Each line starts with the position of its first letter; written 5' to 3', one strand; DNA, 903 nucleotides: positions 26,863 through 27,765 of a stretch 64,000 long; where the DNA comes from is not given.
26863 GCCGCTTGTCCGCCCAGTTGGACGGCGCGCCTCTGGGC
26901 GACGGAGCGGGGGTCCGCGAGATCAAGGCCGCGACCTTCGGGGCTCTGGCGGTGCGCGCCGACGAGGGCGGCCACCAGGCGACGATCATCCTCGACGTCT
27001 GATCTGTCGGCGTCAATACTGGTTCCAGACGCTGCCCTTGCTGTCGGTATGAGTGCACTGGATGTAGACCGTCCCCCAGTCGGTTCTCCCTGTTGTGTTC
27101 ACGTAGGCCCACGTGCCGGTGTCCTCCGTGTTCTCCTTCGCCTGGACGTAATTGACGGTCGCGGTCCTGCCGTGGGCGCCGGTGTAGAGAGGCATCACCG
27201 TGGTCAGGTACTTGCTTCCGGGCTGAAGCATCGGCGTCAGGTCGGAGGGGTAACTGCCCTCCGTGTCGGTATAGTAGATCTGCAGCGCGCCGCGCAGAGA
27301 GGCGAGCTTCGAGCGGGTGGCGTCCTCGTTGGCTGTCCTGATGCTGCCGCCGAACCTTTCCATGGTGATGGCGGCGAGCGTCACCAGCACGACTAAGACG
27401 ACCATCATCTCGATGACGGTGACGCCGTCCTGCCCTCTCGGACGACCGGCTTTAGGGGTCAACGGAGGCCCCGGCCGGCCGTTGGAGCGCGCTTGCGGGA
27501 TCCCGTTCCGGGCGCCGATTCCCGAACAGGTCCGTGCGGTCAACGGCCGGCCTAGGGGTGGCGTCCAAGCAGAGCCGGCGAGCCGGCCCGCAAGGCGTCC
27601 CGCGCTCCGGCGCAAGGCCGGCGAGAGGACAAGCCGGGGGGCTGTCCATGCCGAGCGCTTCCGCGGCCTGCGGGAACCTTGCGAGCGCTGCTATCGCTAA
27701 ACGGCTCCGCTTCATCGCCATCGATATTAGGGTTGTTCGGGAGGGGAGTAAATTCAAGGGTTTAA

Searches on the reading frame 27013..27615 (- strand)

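Call 56: search_protein_families(library=pfam, proteins=[window:27013-27615:-])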
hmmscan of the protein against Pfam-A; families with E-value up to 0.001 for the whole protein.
window:27013-27615:- (200 aa): 1 family
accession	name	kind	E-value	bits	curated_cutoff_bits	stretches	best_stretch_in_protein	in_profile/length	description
PF07963.17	N_methyl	-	0.0003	20.7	21.2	1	60-84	2-26/27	Prokaryotic N-terminal methylation motif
